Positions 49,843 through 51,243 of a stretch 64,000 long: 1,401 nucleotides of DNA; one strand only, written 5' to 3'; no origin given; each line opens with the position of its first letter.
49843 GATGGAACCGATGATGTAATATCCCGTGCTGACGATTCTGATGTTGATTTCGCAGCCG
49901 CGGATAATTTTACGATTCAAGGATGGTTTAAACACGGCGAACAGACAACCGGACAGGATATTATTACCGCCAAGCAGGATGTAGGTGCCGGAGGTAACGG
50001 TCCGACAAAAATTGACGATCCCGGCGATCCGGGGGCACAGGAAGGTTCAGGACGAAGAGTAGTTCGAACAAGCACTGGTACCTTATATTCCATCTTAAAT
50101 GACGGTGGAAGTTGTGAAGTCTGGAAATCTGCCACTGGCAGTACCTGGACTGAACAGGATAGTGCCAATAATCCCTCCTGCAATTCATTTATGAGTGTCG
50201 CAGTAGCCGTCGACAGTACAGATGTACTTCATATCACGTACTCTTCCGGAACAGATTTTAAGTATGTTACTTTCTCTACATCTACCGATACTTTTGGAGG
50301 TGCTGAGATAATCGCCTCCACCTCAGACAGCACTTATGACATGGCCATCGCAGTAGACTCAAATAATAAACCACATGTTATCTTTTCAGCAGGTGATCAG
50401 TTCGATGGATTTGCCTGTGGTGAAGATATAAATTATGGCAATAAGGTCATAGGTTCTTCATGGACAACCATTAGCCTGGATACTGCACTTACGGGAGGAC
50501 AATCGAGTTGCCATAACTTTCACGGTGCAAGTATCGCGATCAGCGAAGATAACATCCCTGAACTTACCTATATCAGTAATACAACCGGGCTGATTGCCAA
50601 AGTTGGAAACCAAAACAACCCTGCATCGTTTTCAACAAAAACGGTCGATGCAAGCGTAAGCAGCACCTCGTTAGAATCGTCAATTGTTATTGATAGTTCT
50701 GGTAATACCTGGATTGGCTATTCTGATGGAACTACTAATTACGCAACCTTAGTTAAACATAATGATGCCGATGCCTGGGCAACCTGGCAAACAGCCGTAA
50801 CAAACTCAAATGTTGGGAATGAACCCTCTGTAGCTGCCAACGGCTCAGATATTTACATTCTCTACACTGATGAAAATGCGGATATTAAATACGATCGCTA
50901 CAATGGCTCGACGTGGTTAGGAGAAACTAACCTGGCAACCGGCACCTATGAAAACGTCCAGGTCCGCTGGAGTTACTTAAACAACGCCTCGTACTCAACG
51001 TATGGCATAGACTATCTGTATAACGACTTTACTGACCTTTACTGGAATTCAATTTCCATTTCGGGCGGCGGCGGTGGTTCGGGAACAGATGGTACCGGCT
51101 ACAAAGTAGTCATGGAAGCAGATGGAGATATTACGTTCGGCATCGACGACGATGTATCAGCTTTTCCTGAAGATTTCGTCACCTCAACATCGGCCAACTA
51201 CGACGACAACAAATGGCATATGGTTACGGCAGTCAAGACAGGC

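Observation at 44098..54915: Tandem paralogous LamG_3-repeat giants; the second carries an inserted Asp-box-like beta-propeller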

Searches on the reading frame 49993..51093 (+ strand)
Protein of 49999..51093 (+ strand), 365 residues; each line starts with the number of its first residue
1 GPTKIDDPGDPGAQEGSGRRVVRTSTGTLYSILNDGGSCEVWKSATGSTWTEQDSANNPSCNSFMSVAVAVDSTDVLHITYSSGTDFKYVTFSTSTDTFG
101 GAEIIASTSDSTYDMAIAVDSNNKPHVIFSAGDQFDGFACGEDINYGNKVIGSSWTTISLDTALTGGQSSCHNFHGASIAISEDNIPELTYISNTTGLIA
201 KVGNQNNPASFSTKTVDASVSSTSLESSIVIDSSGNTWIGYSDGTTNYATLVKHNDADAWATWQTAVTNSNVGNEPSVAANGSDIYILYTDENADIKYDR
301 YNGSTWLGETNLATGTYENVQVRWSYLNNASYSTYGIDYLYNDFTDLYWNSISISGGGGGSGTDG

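Call 13: find_homologous_proteins(query=window:49999-51072:+)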
Query seq(358 aa) (358 aa): 20 proteins with E <= 0.001 among 3054 candidates.
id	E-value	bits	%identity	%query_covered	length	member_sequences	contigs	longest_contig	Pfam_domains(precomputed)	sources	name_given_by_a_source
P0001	9.4e-92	326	51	100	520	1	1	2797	-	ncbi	ncbi:hypothetical protein ACFL2J_08175, partial [Candidatus Omnitrophota bacterium]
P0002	4.7e-83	297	45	99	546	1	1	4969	-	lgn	-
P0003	4.7e-82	294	46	99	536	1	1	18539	-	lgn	-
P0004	3.8e-75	271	43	98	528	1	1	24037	-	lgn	-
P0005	5.5e-69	251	43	98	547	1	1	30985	-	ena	-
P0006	1.3e-58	217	40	95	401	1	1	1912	-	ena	-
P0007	2.0e-56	210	48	73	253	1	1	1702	-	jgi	jgi:hypothetical protein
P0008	2.0e-55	207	44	81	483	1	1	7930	-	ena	-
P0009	2.2e-54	203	39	94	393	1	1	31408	-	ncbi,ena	-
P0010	3.8e-52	196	40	93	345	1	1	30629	-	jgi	jgi:hypothetical protein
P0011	4.2e-44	169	39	87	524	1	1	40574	PF15892.12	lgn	-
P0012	6.5e-40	156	36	95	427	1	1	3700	-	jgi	jgi:hypothetical protein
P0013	1.4e-37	148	39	75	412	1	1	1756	-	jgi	jgi:hypothetical protein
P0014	3.1e-37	147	36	94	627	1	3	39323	-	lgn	-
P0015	4.5e-36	143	44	54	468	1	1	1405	-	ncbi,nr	ncbi:hypothetical protein KA005_31775, partial [bacterium]|nr:hypothetical protein [bacterium]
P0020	6.3e-9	54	29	47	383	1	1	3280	PF22302.2,PF15892.12,PF13088.13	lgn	-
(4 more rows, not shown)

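Call 31: predict_structure(alignment_id=A2)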
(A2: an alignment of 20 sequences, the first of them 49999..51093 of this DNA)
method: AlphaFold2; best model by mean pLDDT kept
length: 365 residues; sequences in the alignment: 20
mean_pLDDT: 88.0   pTM: 0.89
mean pLDDT of the five models: 88.0, 87.5, 85.9, 85.4, 84.5
residues with pLDDT >= 90: 242; 70-90: 87; 50-70: 27; < 50: 9
segments of 3 or more residues with pLDDT < 50: 357-365
pLDDT, mean of each block of 10 residues (from residue 1): 77 63 94 89 94 95 85 96 93 98 92 90 94 75 91 83 76 90 95 94 85 95 81 95 91 97 94 92 93 95 94 93 84 86 90 63 37
secondary structure, 60 per line:
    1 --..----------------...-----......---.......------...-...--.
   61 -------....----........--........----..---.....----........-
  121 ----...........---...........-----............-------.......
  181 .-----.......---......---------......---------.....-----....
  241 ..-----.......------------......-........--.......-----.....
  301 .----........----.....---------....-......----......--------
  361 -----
elements in order: E21-23 E29-34 E38-44 E51-53 E68-71 E76-83 E86-93 E103-107 E112-119 E125-135 E139-149 E155-166 E174-181 E187-193 E197-202 E212-217 E227-231 E237-242 E248-254 E267-272 E274-281 E284-290 E296-301 E306-313 E318-322 H332-335 E337-342 E347-352

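Call 35: fold_search(model_id=the predicted structure, library=pdb)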
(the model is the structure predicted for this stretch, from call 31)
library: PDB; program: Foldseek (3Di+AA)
matches with E <= 10: 1040; with E <= 0.001: 356
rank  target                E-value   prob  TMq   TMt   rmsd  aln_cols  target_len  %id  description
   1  6rfz                  2.7e-11  1.00  0.61  0.66   7.6       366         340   12  Photorhabdus laumondii lectin PLL2 in complex with D-glucose (released 2020-07-01)
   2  8q81                  3.2e-11  1.00  0.62  0.66   7.7       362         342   12  Photorhabdus laumondii lectin PLL3 in complex with alpha-methyl-fucoside (released 2025-03-05)
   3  6t96                  3.5e-11  1.00  0.61  0.64   8.5       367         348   13  Photorhabdus laumondii subsp. laumondii lectin PLL3 (released 2019-12-25)
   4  6rgg_B                3.7e-11  1.00  0.64  0.69   6.9       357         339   13  Photorhabdus laumondii lectin PLL2 in complex with O-methylated PGL-1-derived disaccharide (released 2020-07-01)
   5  8q83_B                4.1e-11  1.00  0.60  0.64   9.2       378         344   10  Photorhabdus laumondii lectin PLL5 in complex with alpha-methyl-fucoside (released 2025-03-05)
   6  8q83_D                5.4e-11  1.00  0.62  0.65   5.7       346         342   10  Photorhabdus laumondii lectin PLL5 in complex with alpha-methyl-fucoside (released 2025-03-05)
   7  8q83_C                6.5e-11  1.00  0.61  0.65   8.1       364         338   11  Photorhabdus laumondii lectin PLL5 in complex with alpha-methyl-fucoside (released 2025-03-05)
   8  8q83_A                9.6e-11  1.00  0.61  0.64   9.4       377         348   10  Photorhabdus laumondii lectin PLL5 in complex with alpha-methyl-fucoside (released 2025-03-05)
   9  6rg2_A                1.3e-10  1.00  0.65  0.69   6.8       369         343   12  Photorhabdus laumondii lectin PLL2 in complex with 3-O-methyl-D-glucose (released 2020-07-01)
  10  6rg2_B                1.4e-10  1.00  0.64  0.67   7.4       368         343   11  Photorhabdus laumondii lectin PLL2 in complex with 3-O-methyl-D-glucose (released 2020-07-01)
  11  6rgr                  2.8e-10  1.00  0.58  0.62   8.1       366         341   12  Photorhabdus asymbiotica lectin PHL in complex with L-rhamnose (released 2020-07-01)
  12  5mxg_A                3.1e-10  1.00  0.63  0.66   7.3       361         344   12  Photorhabdus asymbiotica lectin (PHL) in complex with blood group H trisaccharide (released 2017-08-09)
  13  8q82_A                4.4e-10  1.00  0.63  0.68   7.1       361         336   14  Photorhabdus laumondii lectin PLL4 in complex with alpha-methyl-fucoside (released 2025-03-05)
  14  6flu_A                5.5e-10  1.00  0.61  0.64   7.8       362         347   12  Photorhabdus asymbiotica lectin (PHL) in complex with synthetic C-fucoside (released 2019-02-06)
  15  6fhx_A                5.8e-10  1.00  0.59  0.62   7.7       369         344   12  Photorhabdus asymbiotica lectin (PHL) in complex with synthetic C-fucoside (released 2019-01-30)
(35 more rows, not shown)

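Call 40: find_encoding_contigs(protein=P0005, flank=10000, max_places=2)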
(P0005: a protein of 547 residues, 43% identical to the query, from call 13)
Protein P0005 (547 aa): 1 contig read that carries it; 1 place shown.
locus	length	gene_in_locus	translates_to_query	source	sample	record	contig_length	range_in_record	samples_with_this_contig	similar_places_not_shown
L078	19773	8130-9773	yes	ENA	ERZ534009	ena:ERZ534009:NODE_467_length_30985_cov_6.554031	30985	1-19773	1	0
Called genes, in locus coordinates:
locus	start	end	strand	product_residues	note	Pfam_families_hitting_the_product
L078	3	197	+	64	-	?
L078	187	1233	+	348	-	-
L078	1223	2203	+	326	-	-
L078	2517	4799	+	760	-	-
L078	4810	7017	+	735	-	-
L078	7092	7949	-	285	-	-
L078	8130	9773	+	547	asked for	-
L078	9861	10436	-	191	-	PF20803:PaaX_M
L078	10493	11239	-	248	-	PF01061:ABC2_membrane, PF12698:ABC2_membrane_3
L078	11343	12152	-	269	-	PF13175:AAA_15 (faint), PF00005:ABC_tran, PF13304:AAA_21 (faint)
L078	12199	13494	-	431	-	PF00479:G6PD_N, PF02781:G6PD_C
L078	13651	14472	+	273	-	PF00119:ATP-synt_A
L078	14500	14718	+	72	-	PF00137:ATP-synt_C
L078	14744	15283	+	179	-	PF00430:ATP-synt_B, PF06188:HrpE (weak)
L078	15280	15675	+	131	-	PF00213:OSCP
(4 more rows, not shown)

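Call 41: find_encoding_contigs(protein=P0004, flank=10000, max_places=2)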
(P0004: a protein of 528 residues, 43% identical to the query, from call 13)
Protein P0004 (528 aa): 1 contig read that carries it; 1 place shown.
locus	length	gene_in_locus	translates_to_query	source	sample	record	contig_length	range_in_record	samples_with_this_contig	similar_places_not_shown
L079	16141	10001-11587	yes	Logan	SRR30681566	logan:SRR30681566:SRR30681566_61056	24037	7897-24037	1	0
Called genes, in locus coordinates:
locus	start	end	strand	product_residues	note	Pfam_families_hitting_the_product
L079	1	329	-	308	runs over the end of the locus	-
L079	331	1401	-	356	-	-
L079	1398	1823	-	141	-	-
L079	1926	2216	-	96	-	PF12728:HTH_17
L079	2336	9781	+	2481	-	-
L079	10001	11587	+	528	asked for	-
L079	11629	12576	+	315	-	PF13354:Beta-lactamase2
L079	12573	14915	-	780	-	PF13715:CarbopepD_reg_2 (faint), PF13620:CarboxypepD_reg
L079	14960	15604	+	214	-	PF13399:LytR_C (weak)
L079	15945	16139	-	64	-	?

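Call 42: find_encoding_contigs(protein=P0003, flank=10000, max_places=2)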
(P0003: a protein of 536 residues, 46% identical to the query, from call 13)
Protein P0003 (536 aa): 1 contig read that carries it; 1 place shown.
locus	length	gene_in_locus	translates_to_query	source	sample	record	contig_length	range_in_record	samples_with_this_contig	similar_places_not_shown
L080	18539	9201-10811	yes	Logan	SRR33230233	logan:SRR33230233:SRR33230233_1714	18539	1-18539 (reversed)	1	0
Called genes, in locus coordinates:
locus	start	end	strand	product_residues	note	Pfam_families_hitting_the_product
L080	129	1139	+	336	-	-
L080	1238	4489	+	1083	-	-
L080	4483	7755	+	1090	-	-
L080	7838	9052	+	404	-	PF15892:BNR_4 (faint), PF13088:BNR_2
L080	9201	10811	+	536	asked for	-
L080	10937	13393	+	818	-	-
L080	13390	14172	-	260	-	PF01061:ABC2_membrane, PF12698:ABC2_membrane_3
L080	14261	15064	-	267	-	PF00005:ABC_tran, PF13175:AAA_15 (faint), PF13304:AAA_21 (faint)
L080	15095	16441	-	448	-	PF00479:G6PD_N, PF02781:G6PD_C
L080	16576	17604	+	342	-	-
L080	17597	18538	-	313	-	?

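Call 44: find_encoding_contigs(protein=P0009, flank=10000, max_places=1)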
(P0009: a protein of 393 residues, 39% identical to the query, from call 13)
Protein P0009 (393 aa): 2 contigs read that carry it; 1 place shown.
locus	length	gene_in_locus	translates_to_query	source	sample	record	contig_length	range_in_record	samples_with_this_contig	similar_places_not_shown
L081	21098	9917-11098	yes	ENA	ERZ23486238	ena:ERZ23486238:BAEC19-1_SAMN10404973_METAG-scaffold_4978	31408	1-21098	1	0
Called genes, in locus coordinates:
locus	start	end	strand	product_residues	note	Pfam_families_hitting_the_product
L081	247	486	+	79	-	-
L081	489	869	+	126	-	PF16677:GP3_package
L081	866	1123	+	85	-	-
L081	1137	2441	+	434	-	PF03237:Terminase_6N (weak), PF17289:Terminase_6C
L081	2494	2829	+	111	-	-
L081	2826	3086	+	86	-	-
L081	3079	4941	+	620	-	PF00089:Trypsin, PF13365:Trypsin_2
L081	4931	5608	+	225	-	-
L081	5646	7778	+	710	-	-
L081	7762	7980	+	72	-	-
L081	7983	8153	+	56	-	-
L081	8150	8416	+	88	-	-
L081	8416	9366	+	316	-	-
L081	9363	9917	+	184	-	PF07021:MetW (weak), PF13847:Methyltransf_31 (weak), PF08241:Methyltransf_11, PF08242:Methyltransf_12, PF13649:Methyltransf_25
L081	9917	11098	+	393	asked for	-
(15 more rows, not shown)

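Call 45: find_encoding_contigs(protein=P0010, flank=10000, max_places=1)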
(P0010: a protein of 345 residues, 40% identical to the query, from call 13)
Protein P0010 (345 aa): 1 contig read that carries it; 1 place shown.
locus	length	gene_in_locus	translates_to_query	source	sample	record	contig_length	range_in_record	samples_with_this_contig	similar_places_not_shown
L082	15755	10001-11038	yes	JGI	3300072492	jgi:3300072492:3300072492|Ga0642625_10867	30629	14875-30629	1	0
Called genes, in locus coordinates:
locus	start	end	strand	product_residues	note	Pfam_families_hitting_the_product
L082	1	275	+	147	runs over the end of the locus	PF13392:HNH_3, PF00847:AP2 (weak)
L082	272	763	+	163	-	PF05050:Methyltransf_21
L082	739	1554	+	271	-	PF00535:Glycos_transf_2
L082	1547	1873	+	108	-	-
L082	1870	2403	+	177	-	PF04989:RMNT_CmcI (weak), PF13578:Methyltransf_24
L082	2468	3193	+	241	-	PF00535:Glycos_transf_2, PF10111:Glyco_tranf_2_2 (faint)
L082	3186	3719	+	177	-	PF08241:Methyltransf_11, PF13649:Methyltransf_25 (faint)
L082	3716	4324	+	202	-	PF05050:Methyltransf_21 (weak)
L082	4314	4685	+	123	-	PF14667:Polysacc_synt_C (weak), PF07883:Cupin_2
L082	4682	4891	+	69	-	-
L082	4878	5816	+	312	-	PF13524:Glyco_trans_1_2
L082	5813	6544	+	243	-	PF00483:NTP_transferase, PF12804:NTP_transf_3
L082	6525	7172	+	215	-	-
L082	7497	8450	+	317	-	-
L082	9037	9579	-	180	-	-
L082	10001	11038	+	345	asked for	-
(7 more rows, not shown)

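Call 46: find_encoding_contigs(protein=P0014, flank=10000, max_places=1)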
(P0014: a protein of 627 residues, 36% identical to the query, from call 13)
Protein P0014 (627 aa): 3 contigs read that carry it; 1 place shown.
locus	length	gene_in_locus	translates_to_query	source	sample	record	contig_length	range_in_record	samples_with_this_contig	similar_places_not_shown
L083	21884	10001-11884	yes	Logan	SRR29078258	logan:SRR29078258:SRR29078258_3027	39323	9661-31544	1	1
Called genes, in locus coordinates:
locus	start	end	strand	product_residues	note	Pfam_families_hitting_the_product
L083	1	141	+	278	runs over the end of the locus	PF00535:Glycos_transf_2 (weak)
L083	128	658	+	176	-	PF13392:HNH_3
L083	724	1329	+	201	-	PF00535:Glycos_transf_2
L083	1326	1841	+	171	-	PF13578:Methyltransf_24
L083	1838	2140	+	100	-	-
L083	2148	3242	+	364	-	PF00155:Aminotran_1_2 (faint), PF01041:DegT_DnrJ_EryC1, PF01053:Cys_Met_Meta_PP, PF00266:Aminotran_5, PF01212:Beta_elim_lyase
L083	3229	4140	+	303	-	PF13524:Glyco_trans_1_2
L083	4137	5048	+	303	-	PF04321:RmlD_sub_bind, PF16363:GDP_Man_Dehyd, PF01073:3Beta_HSD, PF01370:Epimerase, PF07993:NAD_binding_4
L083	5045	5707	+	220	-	PF00483:NTP_transferase, PF12804:NTP_transf_3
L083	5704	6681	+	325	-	PF00534:Glycos_transf_1 (weak)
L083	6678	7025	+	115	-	-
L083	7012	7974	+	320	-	PF00535:Glycos_transf_2 (weak)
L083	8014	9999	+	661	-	-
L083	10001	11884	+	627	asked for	-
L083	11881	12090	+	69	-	-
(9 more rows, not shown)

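Call 47: find_encoding_contigs(protein=P0011, flank=10000, max_places=1)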
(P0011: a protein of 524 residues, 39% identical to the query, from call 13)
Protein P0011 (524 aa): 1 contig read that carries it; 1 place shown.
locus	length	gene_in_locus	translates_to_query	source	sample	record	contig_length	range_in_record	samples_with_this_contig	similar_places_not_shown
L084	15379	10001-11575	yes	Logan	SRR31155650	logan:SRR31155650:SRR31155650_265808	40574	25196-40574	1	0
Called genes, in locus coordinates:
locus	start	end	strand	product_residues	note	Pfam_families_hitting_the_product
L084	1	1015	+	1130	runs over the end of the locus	PF20155:TMP_3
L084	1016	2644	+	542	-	PF01555:N6_N4_Mtase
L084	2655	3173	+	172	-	PF01520:Amidase_3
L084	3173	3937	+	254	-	PF00754:F5_F8_type_C (faint)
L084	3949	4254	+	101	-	-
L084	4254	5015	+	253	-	-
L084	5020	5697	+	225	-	-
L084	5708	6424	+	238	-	-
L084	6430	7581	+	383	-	-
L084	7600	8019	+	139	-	-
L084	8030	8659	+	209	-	-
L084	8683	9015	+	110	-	-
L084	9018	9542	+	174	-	-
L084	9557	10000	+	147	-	-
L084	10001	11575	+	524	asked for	PF15892:BNR_4 (faint)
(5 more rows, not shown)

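Call 48: search_protein_families(library=phrogs, proteins=[window:49999-51093:+], max_evalue=0.001)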
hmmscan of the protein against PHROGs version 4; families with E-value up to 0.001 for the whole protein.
window:49999-51093:+ (365 aa): 0 families

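Call 50: fold_search(model_id=the predicted structure, library=viral)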
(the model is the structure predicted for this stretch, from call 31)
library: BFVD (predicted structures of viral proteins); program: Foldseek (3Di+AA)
matches with E <= 10: 850; with E <= 0.001: 121
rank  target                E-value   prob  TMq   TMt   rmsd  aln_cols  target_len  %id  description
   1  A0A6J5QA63            1.9e-27  1.00  0.83  0.29   3.7       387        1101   30  Uncharacterized protein [uncultured Caudovirales phage]
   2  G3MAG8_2              6.8e-14  1.00  0.68  0.29   5.7       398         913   15  Gp427 [Bacillus phage G]
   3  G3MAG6                1.5e-13  1.00  0.68  0.23   6.0       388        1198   15  Gp425 [Bacillus phage G]
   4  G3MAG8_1              3.6e-13  1.00  0.68  0.29   5.6       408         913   17  Gp427 [Bacillus phage G]
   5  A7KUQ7                3.4e-11  1.00  0.68  0.30   4.9       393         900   14  (no name in the UniProt tables at hand)
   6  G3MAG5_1              1.0e-09  1.00  0.72  0.36   5.3       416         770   14  Gp424 [Bacillus phage G]
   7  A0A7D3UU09            2.0e-09  1.00  0.67  0.44   6.6       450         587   16  NHl repeat unit of beta-propeller protein [Fadolivirus FV1/VV64]
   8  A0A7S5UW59            2.7e-09  1.00  0.57  0.33   8.3       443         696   12  (no name in the UniProt tables at hand)
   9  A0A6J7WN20            2.9e-09  1.00  0.66  0.48   7.2       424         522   13  Uncharacterized protein [uncultured Caudovirales phage]
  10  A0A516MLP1            3.4e-09  1.00  0.63  0.36   7.4       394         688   14  (no name in the UniProt tables at hand)
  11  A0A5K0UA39            4.7e-09  1.00  0.57  0.52   8.9       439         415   14  Receptor-like cell wall protein [Yasminevirus sp. GU-2018]
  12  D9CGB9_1              8.0e-09  1.00  0.65  0.30   4.7       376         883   14  (no name in the UniProt tables at hand)
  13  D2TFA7                1.7e-08  1.00  0.54  0.59   8.0       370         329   10  (no name in the UniProt tables at hand)
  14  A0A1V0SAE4            2.2e-08  1.00  0.57  0.29   5.9       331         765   12  Bulb-type lectin domain-containing protein [Catovirus CTV1]
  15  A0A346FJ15            2.5e-08  1.00  0.54  0.28   8.0       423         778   11  (no name in the UniProt tables at hand)
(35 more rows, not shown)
